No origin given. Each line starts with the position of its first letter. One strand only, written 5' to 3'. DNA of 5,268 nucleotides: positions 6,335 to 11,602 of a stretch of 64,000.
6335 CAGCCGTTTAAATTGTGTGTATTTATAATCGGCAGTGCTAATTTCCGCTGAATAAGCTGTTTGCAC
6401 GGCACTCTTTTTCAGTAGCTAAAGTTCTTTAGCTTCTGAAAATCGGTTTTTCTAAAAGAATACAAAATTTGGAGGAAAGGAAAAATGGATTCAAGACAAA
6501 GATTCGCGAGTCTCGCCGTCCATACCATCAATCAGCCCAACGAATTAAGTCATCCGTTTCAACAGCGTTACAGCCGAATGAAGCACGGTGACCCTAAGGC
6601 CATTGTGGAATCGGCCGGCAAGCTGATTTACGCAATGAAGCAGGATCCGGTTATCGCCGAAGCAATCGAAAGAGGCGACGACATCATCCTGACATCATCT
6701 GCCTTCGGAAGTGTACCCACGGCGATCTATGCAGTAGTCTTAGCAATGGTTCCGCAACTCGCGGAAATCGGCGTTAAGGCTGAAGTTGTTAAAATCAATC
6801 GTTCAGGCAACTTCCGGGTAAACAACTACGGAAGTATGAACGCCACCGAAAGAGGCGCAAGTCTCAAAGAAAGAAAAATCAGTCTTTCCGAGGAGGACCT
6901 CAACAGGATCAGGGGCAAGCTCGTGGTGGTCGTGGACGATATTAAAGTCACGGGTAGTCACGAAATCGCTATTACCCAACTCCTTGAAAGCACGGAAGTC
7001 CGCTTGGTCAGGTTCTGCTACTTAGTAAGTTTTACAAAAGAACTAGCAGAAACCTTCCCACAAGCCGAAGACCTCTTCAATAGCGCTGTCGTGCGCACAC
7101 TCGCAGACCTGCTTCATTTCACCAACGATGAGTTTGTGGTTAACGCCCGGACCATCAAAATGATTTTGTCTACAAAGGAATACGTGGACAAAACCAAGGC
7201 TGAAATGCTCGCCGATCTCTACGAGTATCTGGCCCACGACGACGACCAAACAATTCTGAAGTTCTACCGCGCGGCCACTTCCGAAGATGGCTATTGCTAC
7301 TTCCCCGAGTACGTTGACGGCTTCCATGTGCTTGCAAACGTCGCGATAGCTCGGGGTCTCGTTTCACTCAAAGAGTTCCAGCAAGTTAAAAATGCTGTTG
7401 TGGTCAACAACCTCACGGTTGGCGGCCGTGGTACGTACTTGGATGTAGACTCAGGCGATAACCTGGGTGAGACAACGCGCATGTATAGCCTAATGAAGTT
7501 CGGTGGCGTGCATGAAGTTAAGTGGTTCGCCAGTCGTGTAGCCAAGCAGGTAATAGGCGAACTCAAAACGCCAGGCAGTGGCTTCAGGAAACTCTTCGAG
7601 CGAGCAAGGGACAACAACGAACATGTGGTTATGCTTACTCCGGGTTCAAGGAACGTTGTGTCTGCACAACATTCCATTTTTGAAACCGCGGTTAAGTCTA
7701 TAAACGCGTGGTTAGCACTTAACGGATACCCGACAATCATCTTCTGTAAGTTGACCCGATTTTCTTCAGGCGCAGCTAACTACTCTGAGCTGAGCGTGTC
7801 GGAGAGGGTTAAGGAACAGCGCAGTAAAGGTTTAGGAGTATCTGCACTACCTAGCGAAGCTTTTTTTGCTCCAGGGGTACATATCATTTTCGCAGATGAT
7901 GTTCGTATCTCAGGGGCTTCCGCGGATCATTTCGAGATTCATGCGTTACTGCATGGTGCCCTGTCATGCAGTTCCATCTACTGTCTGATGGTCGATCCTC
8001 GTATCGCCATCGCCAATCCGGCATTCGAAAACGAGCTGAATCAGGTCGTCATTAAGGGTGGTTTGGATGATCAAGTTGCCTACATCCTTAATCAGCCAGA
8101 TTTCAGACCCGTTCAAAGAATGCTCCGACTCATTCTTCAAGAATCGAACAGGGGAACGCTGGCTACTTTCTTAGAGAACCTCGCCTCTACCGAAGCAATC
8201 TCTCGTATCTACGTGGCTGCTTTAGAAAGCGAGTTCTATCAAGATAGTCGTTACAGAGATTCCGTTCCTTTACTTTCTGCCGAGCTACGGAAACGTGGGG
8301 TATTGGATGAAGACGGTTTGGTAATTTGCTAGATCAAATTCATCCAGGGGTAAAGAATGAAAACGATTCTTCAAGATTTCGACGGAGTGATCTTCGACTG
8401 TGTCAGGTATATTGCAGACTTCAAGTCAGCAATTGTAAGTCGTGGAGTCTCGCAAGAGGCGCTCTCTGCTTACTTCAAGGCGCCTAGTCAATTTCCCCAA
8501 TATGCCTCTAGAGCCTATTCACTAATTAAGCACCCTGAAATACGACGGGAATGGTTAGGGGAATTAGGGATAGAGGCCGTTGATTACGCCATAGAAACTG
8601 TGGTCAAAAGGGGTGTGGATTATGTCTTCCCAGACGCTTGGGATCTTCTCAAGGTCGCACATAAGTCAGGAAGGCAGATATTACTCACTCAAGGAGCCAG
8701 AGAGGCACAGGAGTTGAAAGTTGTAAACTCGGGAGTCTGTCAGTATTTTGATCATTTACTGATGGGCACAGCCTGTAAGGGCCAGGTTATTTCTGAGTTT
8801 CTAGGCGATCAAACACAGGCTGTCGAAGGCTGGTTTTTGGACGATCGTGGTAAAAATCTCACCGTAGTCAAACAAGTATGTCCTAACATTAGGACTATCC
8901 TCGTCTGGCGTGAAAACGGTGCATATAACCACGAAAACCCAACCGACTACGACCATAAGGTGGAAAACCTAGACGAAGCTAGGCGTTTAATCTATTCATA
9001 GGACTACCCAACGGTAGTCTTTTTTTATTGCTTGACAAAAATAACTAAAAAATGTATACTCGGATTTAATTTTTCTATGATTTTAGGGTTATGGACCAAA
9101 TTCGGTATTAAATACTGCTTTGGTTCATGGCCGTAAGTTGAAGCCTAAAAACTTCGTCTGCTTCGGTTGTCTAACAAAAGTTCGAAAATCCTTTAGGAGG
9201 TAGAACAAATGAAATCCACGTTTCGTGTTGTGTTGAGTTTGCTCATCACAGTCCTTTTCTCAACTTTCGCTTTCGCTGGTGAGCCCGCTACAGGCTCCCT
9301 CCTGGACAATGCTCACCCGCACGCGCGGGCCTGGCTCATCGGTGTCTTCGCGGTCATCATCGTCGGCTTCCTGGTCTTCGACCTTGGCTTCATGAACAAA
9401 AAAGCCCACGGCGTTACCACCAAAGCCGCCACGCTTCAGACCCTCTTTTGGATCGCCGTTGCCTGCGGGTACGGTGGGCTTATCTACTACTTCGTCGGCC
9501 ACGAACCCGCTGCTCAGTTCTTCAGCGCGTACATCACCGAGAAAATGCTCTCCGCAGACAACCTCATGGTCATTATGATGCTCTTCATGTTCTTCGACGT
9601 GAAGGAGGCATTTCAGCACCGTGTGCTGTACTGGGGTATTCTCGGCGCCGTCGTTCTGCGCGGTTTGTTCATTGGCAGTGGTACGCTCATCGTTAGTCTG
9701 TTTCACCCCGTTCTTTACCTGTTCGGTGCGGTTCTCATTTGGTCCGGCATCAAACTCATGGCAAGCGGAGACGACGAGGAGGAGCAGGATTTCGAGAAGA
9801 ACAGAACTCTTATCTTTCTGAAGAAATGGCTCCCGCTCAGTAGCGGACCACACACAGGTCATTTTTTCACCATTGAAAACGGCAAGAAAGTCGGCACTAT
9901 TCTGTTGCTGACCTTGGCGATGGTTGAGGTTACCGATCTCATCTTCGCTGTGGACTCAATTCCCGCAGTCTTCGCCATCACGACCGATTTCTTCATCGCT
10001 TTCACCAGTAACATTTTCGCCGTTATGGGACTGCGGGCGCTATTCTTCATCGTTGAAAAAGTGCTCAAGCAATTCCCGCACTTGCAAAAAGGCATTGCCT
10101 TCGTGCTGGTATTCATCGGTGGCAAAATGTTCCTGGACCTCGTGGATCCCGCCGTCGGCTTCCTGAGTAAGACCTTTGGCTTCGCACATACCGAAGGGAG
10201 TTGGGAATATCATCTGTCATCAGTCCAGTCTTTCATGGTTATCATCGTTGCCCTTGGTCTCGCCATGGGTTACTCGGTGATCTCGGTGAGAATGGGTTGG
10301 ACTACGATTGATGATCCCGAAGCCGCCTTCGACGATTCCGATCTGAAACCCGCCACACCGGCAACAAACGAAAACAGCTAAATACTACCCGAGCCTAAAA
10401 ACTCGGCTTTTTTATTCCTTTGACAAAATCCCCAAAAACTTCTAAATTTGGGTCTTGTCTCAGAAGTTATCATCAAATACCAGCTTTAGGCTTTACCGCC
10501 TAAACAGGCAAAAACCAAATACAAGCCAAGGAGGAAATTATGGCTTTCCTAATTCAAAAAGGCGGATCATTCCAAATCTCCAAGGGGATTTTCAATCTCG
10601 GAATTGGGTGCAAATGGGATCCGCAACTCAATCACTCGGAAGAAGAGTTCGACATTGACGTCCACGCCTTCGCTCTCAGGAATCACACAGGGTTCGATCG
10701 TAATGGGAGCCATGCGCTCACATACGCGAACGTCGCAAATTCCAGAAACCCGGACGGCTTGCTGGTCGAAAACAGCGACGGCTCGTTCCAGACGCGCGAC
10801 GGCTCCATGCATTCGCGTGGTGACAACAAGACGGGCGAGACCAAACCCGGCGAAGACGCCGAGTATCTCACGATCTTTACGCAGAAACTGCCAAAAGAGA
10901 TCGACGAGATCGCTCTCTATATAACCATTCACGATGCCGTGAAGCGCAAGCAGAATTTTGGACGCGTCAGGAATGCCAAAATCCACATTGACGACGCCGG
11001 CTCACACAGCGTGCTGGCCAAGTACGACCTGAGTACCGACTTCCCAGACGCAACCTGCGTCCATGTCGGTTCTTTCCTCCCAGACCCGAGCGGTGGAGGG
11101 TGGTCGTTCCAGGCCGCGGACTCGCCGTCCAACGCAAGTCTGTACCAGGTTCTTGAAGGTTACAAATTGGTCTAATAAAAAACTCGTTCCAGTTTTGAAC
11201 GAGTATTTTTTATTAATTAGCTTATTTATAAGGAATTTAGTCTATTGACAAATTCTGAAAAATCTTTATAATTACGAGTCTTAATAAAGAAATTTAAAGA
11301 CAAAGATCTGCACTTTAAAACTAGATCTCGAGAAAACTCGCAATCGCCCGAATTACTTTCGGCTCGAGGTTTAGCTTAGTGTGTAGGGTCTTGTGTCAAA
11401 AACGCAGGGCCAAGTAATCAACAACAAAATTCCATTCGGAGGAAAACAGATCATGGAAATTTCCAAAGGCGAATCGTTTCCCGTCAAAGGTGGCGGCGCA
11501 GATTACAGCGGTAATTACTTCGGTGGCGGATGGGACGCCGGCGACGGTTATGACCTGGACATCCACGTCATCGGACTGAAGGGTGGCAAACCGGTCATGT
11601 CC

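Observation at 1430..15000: GC-rich island carrying a Ter-type stress module fused to a PRTase/HAD biosynthetic cassette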

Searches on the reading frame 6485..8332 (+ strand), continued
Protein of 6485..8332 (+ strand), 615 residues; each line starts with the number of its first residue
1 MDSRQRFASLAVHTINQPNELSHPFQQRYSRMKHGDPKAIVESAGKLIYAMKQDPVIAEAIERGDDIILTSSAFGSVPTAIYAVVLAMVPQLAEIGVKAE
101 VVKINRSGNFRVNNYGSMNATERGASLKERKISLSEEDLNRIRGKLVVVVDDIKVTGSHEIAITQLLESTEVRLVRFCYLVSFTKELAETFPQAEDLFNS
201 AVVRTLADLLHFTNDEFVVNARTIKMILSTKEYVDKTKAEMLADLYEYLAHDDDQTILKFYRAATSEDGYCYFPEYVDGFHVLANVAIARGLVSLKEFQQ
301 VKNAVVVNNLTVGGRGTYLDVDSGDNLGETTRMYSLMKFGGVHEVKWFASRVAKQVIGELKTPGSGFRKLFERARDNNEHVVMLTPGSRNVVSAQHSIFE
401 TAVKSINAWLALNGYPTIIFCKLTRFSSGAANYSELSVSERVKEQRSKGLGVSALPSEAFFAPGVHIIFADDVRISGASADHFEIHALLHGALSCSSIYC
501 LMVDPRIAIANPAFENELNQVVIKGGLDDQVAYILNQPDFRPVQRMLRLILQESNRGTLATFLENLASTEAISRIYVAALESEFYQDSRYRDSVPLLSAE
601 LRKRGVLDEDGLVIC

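Call 62: fold_search(model_id=the predicted structure, library=pdb)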
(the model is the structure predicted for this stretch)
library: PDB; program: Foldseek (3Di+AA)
matches with E <= 10: 1351; with E <= 0.001: 22
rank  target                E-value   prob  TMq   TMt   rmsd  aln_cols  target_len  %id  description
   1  3ozf_B                5.5e-05  1.00  0.18  0.44   3.8       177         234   15  Crystal Structure of Plasmodium falciparum Hypoxanthine-Guanine-Xanthine Phosphoribosyltransferase in complex with hyp (released 2011-09-28)
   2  3ozf_C                1.1e-04  1.00  0.18  0.44   4.1       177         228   15  Crystal Structure of Plasmodium falciparum Hypoxanthine-Guanine-Xanthine Phosphoribosyltransferase in complex with hyp (released 2011-09-28)
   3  3ozf_A                2.0e-04  1.00  0.18  0.42   4.2       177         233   15  Crystal Structure of Plasmodium falciparum Hypoxanthine-Guanine-Xanthine Phosphoribosyltransferase in complex with hyp (released 2011-09-28)
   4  7tux_C                3.2e-04  1.00  0.18  0.43   4.4       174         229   14  Crystal Structure of Plasmodium falciparum Hypoxanthine-Guanine-Xanthine Phosphoribosyltransferase in complex with [(3 (released 2022-12-07)
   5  3ozg_B                3.4e-04  1.00  0.17  0.39   4.8       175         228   15  Crystal Structure of Plasmodium falciparum Hypoxanthine-Guanine-Xanthine Phosphoribosyltransferase in complex with S-S (released 2011-09-28)
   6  1vdm_F                3.4e-04  1.00  0.15  0.49   5.1       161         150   13  Crystal structure of purine phosphoribosyltransferase from Pyrococcus horikoshii Ot3 (released 2005-05-24)
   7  1j7j_A                3.8e-04  1.00  0.16  0.53   4.0       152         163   18  Crystal Structure of the HPRT from Salmonella typhimurium (released 2003-07-29)
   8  1cjb_C                4.2e-04  1.00  0.17  0.40   8.2       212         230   14  MALARIAL PURINE PHOSPHORIBOSYLTRANSFERASE (released 1999-08-18)
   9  8cag_A                4.7e-04  1.00  0.15  0.45   7.5       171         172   19  Hypoxanthine-guanine phosphoribosyltransferase from E. coli (released 2023-02-01)
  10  1qk3_D                4.7e-04  1.00  0.16  0.38   9.0       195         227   12  TOXOPLASMA GONDII HYPOXANTHINE-GUANINE PHOSPHORIBOSYLTRANSFERASE GMP COMPLEX (released 1999-10-17)
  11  5knv_B                5.3e-04  1.00  0.16  0.51   3.6       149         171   21  E coli hypoxanthine guanine phosphoribosyltransferase in complexed with 9-[(N-Phosphonoethyl-N-phosphonobutyl)-2-amino (released 2017-07-19)
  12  4trb_A                5.5e-04  0.99  0.17  0.39  12.6       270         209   15  Sulfolobus solfataricus adenine phosphoribosyltransferase (released 2014-07-30)
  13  7tux_A                5.9e-04  1.00  0.17  0.39   5.0       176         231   15  Crystal Structure of Plasmodium falciparum Hypoxanthine-Guanine-Xanthine Phosphoribosyltransferase in complex with [(3 (released 2022-12-07)
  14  5knx_B                6.9e-04  1.00  0.17  0.49   4.5       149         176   19  Crystal structure of E. coli hypoxanthine phosphoribosyltransferase in complexed with {[(2-[(Hypoxanthin-9H-yl)methyl] (released 2017-07-19)
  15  7tux_D                6.9e-04  1.00  0.18  0.42   4.4       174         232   14  Crystal Structure of Plasmodium falciparum Hypoxanthine-Guanine-Xanthine Phosphoribosyltransferase in complex with [(3 (released 2022-12-07)
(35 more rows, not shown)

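Call 63: find_encoding_contigs(protein=P0003, flank=10000, max_places=1)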
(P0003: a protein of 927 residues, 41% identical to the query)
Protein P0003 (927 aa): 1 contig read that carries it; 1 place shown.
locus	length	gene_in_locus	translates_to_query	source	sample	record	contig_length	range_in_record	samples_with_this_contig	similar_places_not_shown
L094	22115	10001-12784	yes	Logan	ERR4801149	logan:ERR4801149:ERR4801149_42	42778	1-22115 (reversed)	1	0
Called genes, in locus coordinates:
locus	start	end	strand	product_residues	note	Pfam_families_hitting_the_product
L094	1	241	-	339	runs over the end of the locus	-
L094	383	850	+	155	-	PF01327:Pep_deformylase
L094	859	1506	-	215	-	PF09335:VTT_dom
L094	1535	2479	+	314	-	PF00551:Formyl_trans_N, PF02911:Formyl_trans_C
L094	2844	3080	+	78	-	-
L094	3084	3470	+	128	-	PF00072:Response_reg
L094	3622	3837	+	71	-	-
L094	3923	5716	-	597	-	PF00664:ABC_membrane, PF00005:ABC_tran, PF13304:AAA_21 (faint)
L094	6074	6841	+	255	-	PF05099:TerB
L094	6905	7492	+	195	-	PF02342:TerD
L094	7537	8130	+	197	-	PF02342:TerD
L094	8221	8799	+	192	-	PF02342:TerD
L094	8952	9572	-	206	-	PF02342:TerD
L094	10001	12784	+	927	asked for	PF15610:PRTase_3, PF00156:Pribosyltran (faint), PF15610:PRTase_3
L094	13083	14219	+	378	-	PF01699:Na_Ca_ex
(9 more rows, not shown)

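Call 64: find_encoding_contigs(protein=P0011, flank=10000, max_places=1)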
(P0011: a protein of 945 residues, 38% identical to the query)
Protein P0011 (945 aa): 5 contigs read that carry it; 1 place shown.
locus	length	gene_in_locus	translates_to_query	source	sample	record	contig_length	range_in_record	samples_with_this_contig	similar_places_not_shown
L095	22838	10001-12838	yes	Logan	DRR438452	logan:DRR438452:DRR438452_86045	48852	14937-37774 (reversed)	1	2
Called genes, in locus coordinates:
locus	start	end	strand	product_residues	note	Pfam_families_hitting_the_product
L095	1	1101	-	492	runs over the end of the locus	-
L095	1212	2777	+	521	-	PF07884:VKOR, PF01180:DHO_dh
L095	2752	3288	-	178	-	PF00293:NUDIX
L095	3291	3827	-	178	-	PF01988:VIT1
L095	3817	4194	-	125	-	PF07883:Cupin_2, PF02311:AraC_binding (weak)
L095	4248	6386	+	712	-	PF13401:AAA_22 (faint), PF01935:DUF87, PF10412:TrwB_AAD_bind, PF12696:TraG-D_C (weak)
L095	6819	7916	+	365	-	PF00079:Serpin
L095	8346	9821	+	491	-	-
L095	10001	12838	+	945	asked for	PF15610:PRTase_3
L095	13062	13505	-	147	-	-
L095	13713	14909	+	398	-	PF05816:TelA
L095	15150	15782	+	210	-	-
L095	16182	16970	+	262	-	PF10138:vWA-TerF-like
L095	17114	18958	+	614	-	-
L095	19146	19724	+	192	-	PF02342:TerD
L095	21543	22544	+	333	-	PF15610:PRTase_3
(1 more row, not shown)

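Call 65: find_encoding_contigs(protein=P0017, flank=10000, max_places=1)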
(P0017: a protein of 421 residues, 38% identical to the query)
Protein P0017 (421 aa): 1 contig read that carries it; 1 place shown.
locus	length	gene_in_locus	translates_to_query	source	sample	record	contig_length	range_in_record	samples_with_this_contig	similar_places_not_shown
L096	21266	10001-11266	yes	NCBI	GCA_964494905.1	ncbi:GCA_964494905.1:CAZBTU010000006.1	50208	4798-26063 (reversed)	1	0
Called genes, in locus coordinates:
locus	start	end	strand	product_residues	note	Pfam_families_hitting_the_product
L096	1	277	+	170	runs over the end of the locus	-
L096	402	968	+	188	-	PF13328:HD_4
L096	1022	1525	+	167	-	-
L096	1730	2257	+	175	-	-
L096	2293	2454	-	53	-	-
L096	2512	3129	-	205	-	PF02342:TerD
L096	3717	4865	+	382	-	PF05816:TelA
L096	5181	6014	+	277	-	PF10138:vWA-TerF-like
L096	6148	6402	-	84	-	-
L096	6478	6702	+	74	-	-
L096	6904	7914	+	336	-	PF15610:PRTase_3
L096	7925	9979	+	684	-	PF15610:PRTase_3, PF00156:Pribosyltran (faint), PF15610:PRTase_3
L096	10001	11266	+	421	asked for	PF15610:PRTase_3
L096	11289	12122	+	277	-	-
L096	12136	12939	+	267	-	PF08282:Hydrolase_3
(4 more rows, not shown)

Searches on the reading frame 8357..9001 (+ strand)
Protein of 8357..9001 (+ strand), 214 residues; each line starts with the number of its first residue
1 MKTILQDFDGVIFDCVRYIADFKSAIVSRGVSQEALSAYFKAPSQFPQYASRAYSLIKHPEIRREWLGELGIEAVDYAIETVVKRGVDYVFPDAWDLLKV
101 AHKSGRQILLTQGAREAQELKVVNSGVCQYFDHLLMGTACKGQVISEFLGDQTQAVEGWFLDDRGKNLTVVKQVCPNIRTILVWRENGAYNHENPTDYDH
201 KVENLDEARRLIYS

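Call 3: search_protein_families(library=pfam, proteins=[window:8357-9001:+], max_evalue=0.01)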
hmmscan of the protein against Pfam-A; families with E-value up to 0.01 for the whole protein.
window:8357-9001:+ (214 aa): 1 family
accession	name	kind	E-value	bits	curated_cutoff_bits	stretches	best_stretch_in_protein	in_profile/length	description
PF00702.32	Hydrolase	-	9.7e-06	26.5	26.4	1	1-137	1-147/191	haloacid dehalogenase-like hydrolase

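Call 5: search_protein_families(library=ncbifam, proteins=[window:8357-9001:+], max_evalue=0.01)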
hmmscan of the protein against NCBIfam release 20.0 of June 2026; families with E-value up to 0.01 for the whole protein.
window:8357-9001:+ (214 aa): 2 families
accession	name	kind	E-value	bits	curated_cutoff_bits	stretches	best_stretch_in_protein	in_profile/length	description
TIGR02253.1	CTE7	subfamily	1.8e-05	24.6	169.75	1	49-137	58-143/221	TIGR02253 family HAD-type hydrolase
TIGR02254.1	YjjG_YfnB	equivalog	0.00022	20.7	159.9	1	90-136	98-144/223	YjjG family noncanonical pyrimidine nucleotidase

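Call 29: search_protein_families(library=padloc, proteins=[window:8357-9001:+], max_evalue=0.01)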
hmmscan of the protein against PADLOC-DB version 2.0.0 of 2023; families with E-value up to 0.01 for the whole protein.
window:8357-9001:+ (214 aa): 0 families

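Call 72: search_solved_structures(query=window:8357-9001:+, max_evalue=1, show_alignments=1)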
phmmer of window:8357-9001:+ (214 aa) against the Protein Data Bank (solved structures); distinct sequences matched with E-value up to 1: 2.
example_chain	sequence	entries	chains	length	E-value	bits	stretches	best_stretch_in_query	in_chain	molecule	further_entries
3e58_A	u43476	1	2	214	0.15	14.7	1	3-139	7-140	putative Beta-phosphoglucomutase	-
3ddh_A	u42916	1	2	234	0.52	13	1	80-135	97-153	Putative haloacid dehalogenase-like family hydrolase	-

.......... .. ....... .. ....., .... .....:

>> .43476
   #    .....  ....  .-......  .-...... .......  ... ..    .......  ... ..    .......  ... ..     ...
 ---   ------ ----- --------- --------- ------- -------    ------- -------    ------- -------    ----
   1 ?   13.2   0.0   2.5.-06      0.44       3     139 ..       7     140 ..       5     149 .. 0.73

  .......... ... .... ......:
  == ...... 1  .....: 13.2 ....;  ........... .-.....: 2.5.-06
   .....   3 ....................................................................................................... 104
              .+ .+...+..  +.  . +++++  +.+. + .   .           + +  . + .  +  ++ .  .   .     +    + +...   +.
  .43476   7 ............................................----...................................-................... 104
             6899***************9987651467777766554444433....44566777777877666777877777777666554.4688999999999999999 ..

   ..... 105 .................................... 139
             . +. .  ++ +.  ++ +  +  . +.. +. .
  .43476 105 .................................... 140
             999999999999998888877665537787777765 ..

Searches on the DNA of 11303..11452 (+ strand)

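Call 87: build_rna_model(alignment_id=A7)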
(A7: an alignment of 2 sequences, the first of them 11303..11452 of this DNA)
Model R1 built from alignment A7 (2 sequences, 159 columns); structure: RNAalifold consensus.
model positions 159; base pairs 25; branch points 2; effective number of sequences 1.64; information 0.59 bits per position. Calibrated on 0.2 Mb of random sequence (short: E-values are rough).
structure used (alignment columns):
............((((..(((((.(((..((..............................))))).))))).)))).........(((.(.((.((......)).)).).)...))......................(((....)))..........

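Call 88: search_with_rna_model(model_id=R1, sources=[window, L003, L004, L005, L006, L007, L008, L009, L010, L011, L012, L013, L014, L015, L016, L017, L018, L019, L020, L021, L022, L023, L091, L092, L094, L095, L096], max_evalue=1)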
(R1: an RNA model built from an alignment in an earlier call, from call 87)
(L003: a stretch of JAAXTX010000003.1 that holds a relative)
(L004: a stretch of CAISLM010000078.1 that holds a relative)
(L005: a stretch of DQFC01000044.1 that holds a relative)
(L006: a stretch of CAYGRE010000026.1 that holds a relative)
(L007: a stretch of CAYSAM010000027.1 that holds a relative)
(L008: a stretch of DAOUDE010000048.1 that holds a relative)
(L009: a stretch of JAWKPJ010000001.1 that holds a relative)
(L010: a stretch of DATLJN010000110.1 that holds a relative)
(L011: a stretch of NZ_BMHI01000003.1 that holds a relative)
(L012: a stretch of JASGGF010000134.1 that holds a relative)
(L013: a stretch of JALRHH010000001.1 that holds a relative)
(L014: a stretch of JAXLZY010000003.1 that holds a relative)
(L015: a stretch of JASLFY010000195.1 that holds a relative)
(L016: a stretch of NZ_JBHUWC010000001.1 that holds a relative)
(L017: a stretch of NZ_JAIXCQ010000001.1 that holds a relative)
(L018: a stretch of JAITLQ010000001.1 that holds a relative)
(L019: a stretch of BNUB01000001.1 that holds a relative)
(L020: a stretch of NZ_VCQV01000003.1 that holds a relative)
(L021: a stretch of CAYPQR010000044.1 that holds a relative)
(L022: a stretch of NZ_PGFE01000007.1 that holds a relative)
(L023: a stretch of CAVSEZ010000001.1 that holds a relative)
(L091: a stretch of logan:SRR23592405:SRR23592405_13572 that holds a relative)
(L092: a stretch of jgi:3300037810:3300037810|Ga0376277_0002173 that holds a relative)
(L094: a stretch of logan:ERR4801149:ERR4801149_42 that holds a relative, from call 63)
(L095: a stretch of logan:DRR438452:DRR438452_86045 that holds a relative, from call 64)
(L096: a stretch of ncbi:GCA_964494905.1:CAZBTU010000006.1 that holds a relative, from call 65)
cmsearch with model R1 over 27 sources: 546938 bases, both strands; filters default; matches with E-value up to 1: 4.
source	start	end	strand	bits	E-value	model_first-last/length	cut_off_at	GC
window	11303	11454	+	160.1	7.5e-31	1-159/159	no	0.42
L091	9181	9334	+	159.7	9.2e-31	1-159/159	no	0.28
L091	9140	9263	-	21.4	0.099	1-159/159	no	0.31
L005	5590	5704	+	19.2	0.29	1-159/159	no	0.34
